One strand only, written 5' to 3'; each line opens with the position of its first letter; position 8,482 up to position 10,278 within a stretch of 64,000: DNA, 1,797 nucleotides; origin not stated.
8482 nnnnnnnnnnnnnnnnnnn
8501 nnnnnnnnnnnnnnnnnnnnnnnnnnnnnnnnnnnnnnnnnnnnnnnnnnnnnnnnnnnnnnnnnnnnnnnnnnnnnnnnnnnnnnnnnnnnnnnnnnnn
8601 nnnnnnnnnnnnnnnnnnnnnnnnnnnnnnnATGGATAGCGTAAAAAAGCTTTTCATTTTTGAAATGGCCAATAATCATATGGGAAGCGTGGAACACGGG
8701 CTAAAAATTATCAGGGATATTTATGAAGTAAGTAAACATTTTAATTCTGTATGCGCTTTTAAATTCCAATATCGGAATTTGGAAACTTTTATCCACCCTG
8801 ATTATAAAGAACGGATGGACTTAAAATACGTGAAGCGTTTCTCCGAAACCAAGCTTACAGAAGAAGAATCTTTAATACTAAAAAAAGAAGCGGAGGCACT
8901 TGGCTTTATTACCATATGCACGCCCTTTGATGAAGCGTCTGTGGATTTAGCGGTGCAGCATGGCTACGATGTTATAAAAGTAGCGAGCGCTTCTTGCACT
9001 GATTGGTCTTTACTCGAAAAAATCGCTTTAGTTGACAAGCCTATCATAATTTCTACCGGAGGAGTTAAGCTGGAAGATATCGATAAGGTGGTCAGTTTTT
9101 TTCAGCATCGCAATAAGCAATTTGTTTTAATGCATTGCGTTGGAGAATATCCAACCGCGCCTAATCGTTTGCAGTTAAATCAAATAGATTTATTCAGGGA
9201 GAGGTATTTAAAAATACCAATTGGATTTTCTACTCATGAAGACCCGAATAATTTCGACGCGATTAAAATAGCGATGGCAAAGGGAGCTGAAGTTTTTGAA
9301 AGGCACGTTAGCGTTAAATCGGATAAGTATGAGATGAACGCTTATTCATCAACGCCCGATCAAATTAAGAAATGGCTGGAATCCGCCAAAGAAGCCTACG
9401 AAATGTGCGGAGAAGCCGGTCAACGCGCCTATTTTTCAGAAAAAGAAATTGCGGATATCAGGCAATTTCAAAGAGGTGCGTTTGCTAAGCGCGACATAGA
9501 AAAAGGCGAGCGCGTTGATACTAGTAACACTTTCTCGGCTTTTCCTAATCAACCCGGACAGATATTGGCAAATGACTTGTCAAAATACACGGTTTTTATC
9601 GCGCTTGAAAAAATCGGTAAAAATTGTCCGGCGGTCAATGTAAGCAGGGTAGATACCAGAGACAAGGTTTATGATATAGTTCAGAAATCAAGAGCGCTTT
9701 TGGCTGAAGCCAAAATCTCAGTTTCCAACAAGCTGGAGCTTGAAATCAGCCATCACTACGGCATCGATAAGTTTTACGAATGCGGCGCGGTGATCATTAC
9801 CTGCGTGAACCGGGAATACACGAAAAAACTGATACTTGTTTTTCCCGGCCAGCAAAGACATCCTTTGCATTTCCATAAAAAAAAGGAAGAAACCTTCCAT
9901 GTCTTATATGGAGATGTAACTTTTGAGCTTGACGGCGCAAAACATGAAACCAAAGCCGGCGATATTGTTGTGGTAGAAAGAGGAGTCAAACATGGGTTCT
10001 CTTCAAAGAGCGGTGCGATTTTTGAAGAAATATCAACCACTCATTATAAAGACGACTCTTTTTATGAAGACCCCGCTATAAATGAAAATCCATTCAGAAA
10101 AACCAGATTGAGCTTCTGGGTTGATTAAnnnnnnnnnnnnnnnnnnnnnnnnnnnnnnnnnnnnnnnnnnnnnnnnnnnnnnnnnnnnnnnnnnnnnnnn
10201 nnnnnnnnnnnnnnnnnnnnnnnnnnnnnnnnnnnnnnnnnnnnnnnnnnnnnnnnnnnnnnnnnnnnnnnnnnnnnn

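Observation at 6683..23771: Nucleotide-sugar tailoring block with four radical-SAM enzymes does not match a pathway I can name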

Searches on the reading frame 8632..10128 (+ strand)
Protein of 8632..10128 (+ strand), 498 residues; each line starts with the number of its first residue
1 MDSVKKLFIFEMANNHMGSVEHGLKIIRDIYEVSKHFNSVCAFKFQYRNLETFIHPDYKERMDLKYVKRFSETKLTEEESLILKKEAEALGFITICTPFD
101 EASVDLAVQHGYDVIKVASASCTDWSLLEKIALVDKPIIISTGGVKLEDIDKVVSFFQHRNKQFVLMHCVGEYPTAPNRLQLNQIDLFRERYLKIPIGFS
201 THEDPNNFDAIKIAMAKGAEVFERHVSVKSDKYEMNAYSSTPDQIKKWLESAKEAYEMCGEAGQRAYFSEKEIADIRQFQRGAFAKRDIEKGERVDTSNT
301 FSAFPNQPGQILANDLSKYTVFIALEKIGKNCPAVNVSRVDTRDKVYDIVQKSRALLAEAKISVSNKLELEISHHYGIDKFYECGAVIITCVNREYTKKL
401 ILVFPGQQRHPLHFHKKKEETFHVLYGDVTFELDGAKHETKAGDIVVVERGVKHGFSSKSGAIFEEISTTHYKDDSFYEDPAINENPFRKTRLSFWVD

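Call 3: search_protein_families(library=pfam, proteins=[window:8632-10128:+], max_evalue=0.01)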
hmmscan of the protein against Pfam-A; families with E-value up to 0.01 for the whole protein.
window:8632-10128:+ (498 aa): 5 families
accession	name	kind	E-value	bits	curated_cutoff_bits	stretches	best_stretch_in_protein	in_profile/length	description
PF03102.20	NeuB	-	6.8e-43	147.3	22.1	1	42-261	12-238/241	NeuB family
PF07883.17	Cupin_2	-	1.9e-11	43.9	27.2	1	405-460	7-60/70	Cupin domain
PF05899.18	Cupin_3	-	3.1e-05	24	23.5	1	416-452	23-60/74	EutQ-like cupin domain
PF07385.18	Lyx_isomer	-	0.00088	19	20.8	0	367-420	49-110/222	D-lyxose isomerase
PF02311.25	AraC_binding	-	0.0022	18.2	21.1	1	407-461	13-66/135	AraC-like ligand binding domain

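Call 5: search_protein_families(library=ncbifam, proteins=[window:8632-10128:+], max_evalue=0.001)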
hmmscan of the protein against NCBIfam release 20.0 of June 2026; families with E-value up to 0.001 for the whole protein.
window:8632-10128:+ (498 aa): 3 families
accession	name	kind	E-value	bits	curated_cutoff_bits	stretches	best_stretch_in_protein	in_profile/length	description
TIGR03586.1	PseI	equivalog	1e-38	133.3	340.25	1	7-306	3-301/327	pseudaminic acid synthase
TIGR03569.1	NeuB_NnaB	equivalog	1e-38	133.2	399.65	1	9-305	4-302/329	N-acetylneuraminate synthase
NF007408.0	PRK09943.1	equivalog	0.00045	19.8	211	1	414-468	124-178/185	HTH-type transcriptional regulator PuuR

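Call 29: search_solved_structures(query=window:8632-10128:+, max_evalue=0.001)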
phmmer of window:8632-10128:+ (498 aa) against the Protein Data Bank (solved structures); distinct sequences matched with E-value up to 0.001: 13.
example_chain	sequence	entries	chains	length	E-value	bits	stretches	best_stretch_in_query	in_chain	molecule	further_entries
3g8r_A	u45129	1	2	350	5.1e-104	352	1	4-335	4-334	Probable spore coat polysaccharide biosynthesis protein E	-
6ncs_A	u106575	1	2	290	5.6e-23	84.8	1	9-277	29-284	N-acetylneuraminic acid (Sialic acid) synthetase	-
4ipi_A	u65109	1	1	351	1e-22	83.9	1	7-309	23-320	Polysialic acid capsule biosynthesis protein SiaC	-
1xuu_A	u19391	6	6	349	1.3e-22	83.6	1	7-306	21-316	polysialic acid capsule biosynthesis protein SiaC | N-acetylneuraminate synthase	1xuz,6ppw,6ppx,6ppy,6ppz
4ipj_A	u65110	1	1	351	1.3e-22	83.6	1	7-306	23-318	Polysialic acid capsule biosynthesis protein SiaC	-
2wqp_A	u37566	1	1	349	3.1e-21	79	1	7-306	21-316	POLYSIALIC ACID CAPSULE BIOSYNTHESIS PROTEIN SIAC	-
8h2c_A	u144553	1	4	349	1.2e-19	73.8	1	4-305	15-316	Pseudaminic acid synthase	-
1vli_A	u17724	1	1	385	5.6e-18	68.3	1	91-309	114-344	Spore coat polysaccharide biosynthesis protein spsE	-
1y3t_A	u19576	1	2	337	3.8e-05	26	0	401-460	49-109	Hypothetical protein yxaG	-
2h0v_A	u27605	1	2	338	3.8e-05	26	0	401-460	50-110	Quercetin 2,3-dioxygenase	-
2y0o_A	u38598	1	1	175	0.00018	23.8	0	374-437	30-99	PROBABLE D-LYXOSE KETOL-ISOMERASE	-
8hfb_A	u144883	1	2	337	0.00019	23.7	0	401-460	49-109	Quercetin 2,3-dioxygenase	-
7zvm_A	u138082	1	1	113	0.0004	22.6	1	404-477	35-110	Mannose-6-phosphate isomerase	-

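Call 64: find_homologous_proteins(query=window:8632-10128:+, max_evalue=1e-20)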
Query window:8632-10128:+ (498 aa): 7195 proteins with E <= 1e-20 among 8000 candidates; the best 120 are listed.
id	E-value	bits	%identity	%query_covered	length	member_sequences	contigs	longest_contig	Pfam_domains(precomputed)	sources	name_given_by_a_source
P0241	0.0e+0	1133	100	100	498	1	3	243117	PF03102.21,PF07883.18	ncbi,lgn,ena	ncbi:MAG: N-acetylneuraminate synthase family protein [Patescibacteria group bacterium]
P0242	1.9e-260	883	76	99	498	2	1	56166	PF03102.21,PF07883.18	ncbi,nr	ncbi:N-acetylneuraminate synthase family protein [Candidatus Wolfebacteria bacterium]|nr:N-acetylneu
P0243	2.9e-252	856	74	99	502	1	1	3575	PF03102.21,PF07883.18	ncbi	-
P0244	1.3e-250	850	75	99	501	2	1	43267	PF03102.21,PF07883.18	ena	-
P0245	2.3e-248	843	73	99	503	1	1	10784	PF03102.21,PF07883.18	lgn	-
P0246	2.3e-247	840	74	99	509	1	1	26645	PF03102.21,PF07883.18,PF07385.19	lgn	-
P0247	3.8e-247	839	74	99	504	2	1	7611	PF03102.21,PF07883.18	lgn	-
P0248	2.3e-244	830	73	99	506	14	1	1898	PF03102.21,PF07883.18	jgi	-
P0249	2.8e-242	823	73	99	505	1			PF03102.21,PF07883.18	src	-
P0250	2.9e-242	823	72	99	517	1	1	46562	PF03102.21,PF07883.18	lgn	-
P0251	6.4e-242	822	72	100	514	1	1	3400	PF03102.21,PF07883.18,PF07385.19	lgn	-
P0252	1.1e-241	821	72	99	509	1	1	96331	PF03102.21,PF07883.18,PF05899.19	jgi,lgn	jgi:sialic acid synthase SpsE/mannose-6-phosphate isomerase-like protein (cupin superfamily)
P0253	8.0e-240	815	71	99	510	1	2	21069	PF03102.21,PF07883.18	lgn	-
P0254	2.0e-239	813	71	99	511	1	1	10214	PF03102.21,PF07883.18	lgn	-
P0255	1.2e-238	811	72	99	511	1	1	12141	PF03102.21,PF07883.18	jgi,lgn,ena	-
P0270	5.7e-222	756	65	100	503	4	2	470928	PF03102.21,PF07883.18,PF05899.19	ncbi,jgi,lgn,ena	-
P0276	1.1e-216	738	65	99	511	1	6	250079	PF03102.21,PF07883.18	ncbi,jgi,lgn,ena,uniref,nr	ncbi:MAG: spore coat protein [Candidatus Magasanikbacteria bacterium CG10_big_fil_rev_8_21_14_0_10_3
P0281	7.2e-214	729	64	99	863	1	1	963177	PF03102.21,PF16363.12,PF02719.22,PF07883.18,PF01073.26,PF07993.19,PF01370.28,PF07385.19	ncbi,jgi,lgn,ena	ncbi:MAG: N-acetylneuraminate synthase family protein [Patescibacteria group bacterium]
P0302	6.2e-206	703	62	99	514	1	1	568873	PF03102.21,PF07883.18,PF07385.19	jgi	jgi:N-acetylneuraminate synthase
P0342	4.9e-201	687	62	99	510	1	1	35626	PF03102.21,PF07883.18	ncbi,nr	ncbi:MAG: N-acetylneuraminate synthase family protein [Candidatus Omnitrophica bacterium]|nr:N-acety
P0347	1.2e-200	686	61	99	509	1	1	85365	PF03102.21,PF07883.18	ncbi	ncbi:MAG: N-acetylneuraminate synthase family protein [Nanoarchaeota archaeon]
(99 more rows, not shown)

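Call 65: find_encoding_contigs(protein=P0276, flank=10000, max_places=1)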
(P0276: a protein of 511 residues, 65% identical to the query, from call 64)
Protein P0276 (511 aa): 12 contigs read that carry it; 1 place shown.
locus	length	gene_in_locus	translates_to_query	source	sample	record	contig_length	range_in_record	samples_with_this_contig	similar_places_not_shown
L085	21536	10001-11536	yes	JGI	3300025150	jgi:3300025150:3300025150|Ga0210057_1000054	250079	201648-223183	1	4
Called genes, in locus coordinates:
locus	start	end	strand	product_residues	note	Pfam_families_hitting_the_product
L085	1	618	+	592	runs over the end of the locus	PF02776:TPP_enzyme_N, PF00205:TPP_enzyme_M, PF02775:TPP_enzyme_C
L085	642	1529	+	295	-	PF01370:Epimerase, PF04321:RmlD_sub_bind, PF16363:GDP_Man_Dehyd (faint)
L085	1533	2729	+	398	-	PF08421:Methyltransf_13 (weak), PF13489:Methyltransf_23, PF07021:MetW (weak), PF08241:Methyltransf_11 (weak), PF08242:Methyltransf_12, PF13649:Methyltransf_25 (weak), PF13847:Methyltransf_31, PF08484:Methyltransf_14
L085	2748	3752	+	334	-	PF04055:Radical_SAM, PF13186:SPASM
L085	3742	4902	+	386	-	PF22674:C2185-like_N, PF05050:Methyltransf_21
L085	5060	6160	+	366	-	PF13353:Fer4_12 (weak), PF04055:Radical_SAM, PF13186:SPASM (weak)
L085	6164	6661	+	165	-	-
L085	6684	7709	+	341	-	PF04055:Radical_SAM, PF13186:SPASM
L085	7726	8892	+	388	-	PF07021:MetW (weak), PF08003:Methyltransf_9 (weak), PF13489:Methyltransf_23, PF13847:Methyltransf_31, PF08241:Methyltransf_11, PF08242:Methyltransf_12, PF13649:Methyltransf_25, PF22674:C2185-like_N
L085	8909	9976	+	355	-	PF01073:3Beta_HSD, PF01370:Epimerase, PF02719:Polysacc_synt_2 (weak), PF07993:NAD_binding_4, PF16363:GDP_Man_Dehyd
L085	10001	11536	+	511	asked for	PF03102:NeuB, PF07883:Cupin_2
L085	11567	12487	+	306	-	PF08282:Hydrolase_3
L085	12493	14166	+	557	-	PF02776:TPP_enzyme_N, PF00205:TPP_enzyme_M, PF02775:TPP_enzyme_C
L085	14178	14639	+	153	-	-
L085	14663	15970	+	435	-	PF01041:DegT_DnrJ_EryC1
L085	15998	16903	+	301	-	PF01073:3Beta_HSD (weak), PF01370:Epimerase, PF02719:Polysacc_synt_2 (weak), PF16363:GDP_Man_Dehyd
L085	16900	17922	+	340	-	PF01073:3Beta_HSD, PF01370:Epimerase, PF02719:Polysacc_synt_2, PF04321:RmlD_sub_bind, PF07993:NAD_binding_4, PF08659:KR (weak), PF16363:GDP_Man_Dehyd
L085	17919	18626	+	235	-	PF00535:Glycos_transf_2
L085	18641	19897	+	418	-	-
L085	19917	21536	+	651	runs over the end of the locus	PF02310:B12-binding (weak), PF04055:Radical_SAM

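Call 66: find_encoding_contigs(protein=P0270, flank=10000, max_places=1)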
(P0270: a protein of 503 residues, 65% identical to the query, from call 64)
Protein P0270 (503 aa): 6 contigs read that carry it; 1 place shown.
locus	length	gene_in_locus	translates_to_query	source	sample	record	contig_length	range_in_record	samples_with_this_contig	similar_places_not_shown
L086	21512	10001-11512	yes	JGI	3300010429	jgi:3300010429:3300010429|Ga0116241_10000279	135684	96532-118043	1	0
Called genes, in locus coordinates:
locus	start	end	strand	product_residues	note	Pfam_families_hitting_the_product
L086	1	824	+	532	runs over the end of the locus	PF02310:B12-binding, PF04055:Radical_SAM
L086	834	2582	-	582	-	PF00515:TPR_1, PF07719:TPR_2, PF13181:TPR_8 (weak), PF13414:TPR_11, PF13424:TPR_12, PF13431:TPR_17, PF00515:TPR_1, PF13181:TPR_8, +14 more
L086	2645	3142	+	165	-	-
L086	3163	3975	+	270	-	PF00535:Glycos_transf_2, PF10111:Glyco_tranf_2_2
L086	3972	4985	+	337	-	PF01979:Amidohydro_1, PF07969:Amidohydro_3 (faint)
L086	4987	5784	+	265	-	PF00483:NTP_transferase, PF12804:NTP_transf_3 (weak)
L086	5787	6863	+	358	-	PF01370:Epimerase, PF02719:Polysacc_synt_2, PF04321:RmlD_sub_bind (weak), PF07993:NAD_binding_4 (faint), PF16363:GDP_Man_Dehyd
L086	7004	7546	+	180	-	PF00293:NUDIX (faint)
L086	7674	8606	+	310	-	PF00294:PfkB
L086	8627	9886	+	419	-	PF05221:AdoHcyase, PF00670:AdoHcyase_NAD, PF02826:2-Hacid_dh_C (weak)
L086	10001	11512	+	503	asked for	PF03102:NeuB, PF07883:Cupin_2, PF05899:Cupin_3 (weak)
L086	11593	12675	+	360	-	PF13489:Methyltransf_23, PF07021:MetW, PF08241:Methyltransf_11, PF08242:Methyltransf_12, PF13649:Methyltransf_25 (weak), PF13847:Methyltransf_31 (faint), PF08484:Methyltransf_14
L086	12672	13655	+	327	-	PF04055:Radical_SAM, PF13186:SPASM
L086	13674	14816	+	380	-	PF05050:Methyltransf_21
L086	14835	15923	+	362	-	PF13353:Fer4_12 (weak), PF04055:Radical_SAM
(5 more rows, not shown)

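Call 67: find_encoding_contigs(protein=P0302, flank=10000, max_places=1)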
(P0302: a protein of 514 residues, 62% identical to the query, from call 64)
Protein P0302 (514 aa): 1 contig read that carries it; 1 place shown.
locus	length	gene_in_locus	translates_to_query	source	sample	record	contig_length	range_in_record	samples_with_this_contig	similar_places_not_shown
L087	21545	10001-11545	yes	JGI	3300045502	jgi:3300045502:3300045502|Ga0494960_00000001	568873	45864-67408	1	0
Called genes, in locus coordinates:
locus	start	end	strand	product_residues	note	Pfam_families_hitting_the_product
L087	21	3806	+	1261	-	-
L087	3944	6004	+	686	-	PF04932:Wzy_C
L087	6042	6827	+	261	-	PF00483:NTP_transferase, PF12804:NTP_transf_3 (weak)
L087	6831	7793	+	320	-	PF01073:3Beta_HSD, PF01370:Epimerase, PF02719:Polysacc_synt_2, PF04321:RmlD_sub_bind (faint), PF16363:GDP_Man_Dehyd, PF07993:NAD_binding_4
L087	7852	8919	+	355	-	PF13489:Methyltransf_23, PF07021:MetW, PF13649:Methyltransf_25 (weak), PF13847:Methyltransf_31 (weak), PF08241:Methyltransf_11 (weak), PF08242:Methyltransf_12 (weak), PF08484:Methyltransf_14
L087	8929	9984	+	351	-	PF01073:3Beta_HSD, PF01370:Epimerase, PF16363:GDP_Man_Dehyd, PF07993:NAD_binding_4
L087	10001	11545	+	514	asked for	PF03102:NeuB, PF07385:Lyx_isomer (faint), PF07883:Cupin_2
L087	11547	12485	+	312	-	PF08282:Hydrolase_3 (faint)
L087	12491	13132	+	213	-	PF13238:AAA_18 (weak), PF13671:AAA_33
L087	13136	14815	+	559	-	PF02776:TPP_enzyme_N, PF00205:TPP_enzyme_M, PF02775:TPP_enzyme_C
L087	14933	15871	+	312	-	PF00535:Glycos_transf_2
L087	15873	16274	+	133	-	PF04138:GtrA_DPMS_TM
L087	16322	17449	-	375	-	PF04055:Radical_SAM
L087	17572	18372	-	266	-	-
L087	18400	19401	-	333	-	PF16269:DUF4922 (faint), PF26217:GDPGP1_N (weak)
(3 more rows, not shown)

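Call 77: find_encoding_contigs(protein=P0281, flank=10000, max_places=1)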
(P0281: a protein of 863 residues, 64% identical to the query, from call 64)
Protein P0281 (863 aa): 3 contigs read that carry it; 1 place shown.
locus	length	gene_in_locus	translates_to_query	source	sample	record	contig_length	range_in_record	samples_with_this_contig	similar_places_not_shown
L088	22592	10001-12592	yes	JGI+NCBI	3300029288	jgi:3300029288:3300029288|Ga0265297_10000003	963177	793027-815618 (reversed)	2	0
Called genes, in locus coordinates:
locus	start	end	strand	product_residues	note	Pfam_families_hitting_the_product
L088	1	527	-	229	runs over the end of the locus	-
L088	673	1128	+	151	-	-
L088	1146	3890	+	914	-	PF00932:LTD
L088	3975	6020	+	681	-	PF04932:Wzy_C, PF14559:TPR_19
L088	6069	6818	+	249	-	PF00483:NTP_transferase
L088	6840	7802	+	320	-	PF01073:3Beta_HSD, PF01370:Epimerase, PF02719:Polysacc_synt_2, PF08659:KR (weak), PF16363:GDP_Man_Dehyd, PF07993:NAD_binding_4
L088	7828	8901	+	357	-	PF13489:Methyltransf_23, PF07021:MetW, PF08241:Methyltransf_11 (weak), PF08242:Methyltransf_12 (faint), PF08484:Methyltransf_14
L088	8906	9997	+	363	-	PF13353:Fer4_12 (weak), PF04055:Radical_SAM, PF13186:SPASM (weak)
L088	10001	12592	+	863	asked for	PF01073:3Beta_HSD, PF01370:Epimerase, PF02719:Polysacc_synt_2 (faint), PF07993:NAD_binding_4, PF16363:GDP_Man_Dehyd, PF03102:NeuB, PF07385:Lyx_isomer (faint), PF07883:Cupin_2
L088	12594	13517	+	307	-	PF08282:Hydrolase_3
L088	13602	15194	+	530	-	PF02776:TPP_enzyme_N, PF00205:TPP_enzyme_M, PF02775:TPP_enzyme_C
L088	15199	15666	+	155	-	PF00293:NUDIX (weak)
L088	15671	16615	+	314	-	PF00535:Glycos_transf_2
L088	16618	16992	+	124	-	PF04138:GtrA_DPMS_TM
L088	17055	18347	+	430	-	PF01041:DegT_DnrJ_EryC1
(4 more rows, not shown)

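Call 78: find_encoding_contigs(protein=P0347, flank=10000, max_places=1)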
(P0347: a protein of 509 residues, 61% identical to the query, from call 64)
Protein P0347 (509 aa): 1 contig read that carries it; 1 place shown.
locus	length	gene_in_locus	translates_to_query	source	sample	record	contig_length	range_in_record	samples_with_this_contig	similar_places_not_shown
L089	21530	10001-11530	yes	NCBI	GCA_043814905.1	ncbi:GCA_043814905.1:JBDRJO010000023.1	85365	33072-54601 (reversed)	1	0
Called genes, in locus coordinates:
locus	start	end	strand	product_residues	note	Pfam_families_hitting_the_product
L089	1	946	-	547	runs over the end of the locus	PF02776:TPP_enzyme_N, PF00205:TPP_enzyme_M, PF02775:TPP_enzyme_C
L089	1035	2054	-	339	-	PF13489:Methyltransf_23, PF08241:Methyltransf_11 (faint), PF08242:Methyltransf_12, PF13649:Methyltransf_25 (weak), PF13847:Methyltransf_31 (weak)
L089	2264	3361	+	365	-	PF13353:Fer4_12 (weak), PF04055:Radical_SAM, PF13186:SPASM (weak)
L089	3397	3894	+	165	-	PF00293:NUDIX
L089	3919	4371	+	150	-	PF04055:Radical_SAM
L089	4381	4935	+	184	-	PF13186:SPASM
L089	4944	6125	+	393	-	PF13489:Methyltransf_23, PF13847:Methyltransf_31, PF08241:Methyltransf_11, PF08242:Methyltransf_12, PF13649:Methyltransf_25, PF22674:C2185-like_N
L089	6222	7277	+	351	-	PF01073:3Beta_HSD, PF01370:Epimerase, PF02719:Polysacc_synt_2 (faint), PF04321:RmlD_sub_bind (weak), PF07993:NAD_binding_4, PF16363:GDP_Man_Dehyd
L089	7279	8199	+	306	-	PF05575:V_cholerae_RfbT (faint), PF05050:Methyltransf_21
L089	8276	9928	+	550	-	PF02310:B12-binding, PF04055:Radical_SAM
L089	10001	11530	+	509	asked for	PF03102:NeuB, PF07883:Cupin_2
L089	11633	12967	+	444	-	PF01041:DegT_DnrJ_EryC1, PF00266:Aminotran_5 (weak), PF00155:Aminotran_1_2 (faint), PF01053:Cys_Met_Meta_PP (weak), PF01212:Beta_elim_lyase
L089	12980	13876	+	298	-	PF00535:Glycos_transf_2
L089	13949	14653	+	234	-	PF13489:Methyltransf_23 (weak)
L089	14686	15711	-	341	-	PF00106:adh_short (faint), PF01073:3Beta_HSD, PF01370:Epimerase, PF02719:Polysacc_synt_2, PF04321:RmlD_sub_bind, PF07993:NAD_binding_4, PF13460:NAD_binding_10 (weak), PF16363:GDP_Man_Dehyd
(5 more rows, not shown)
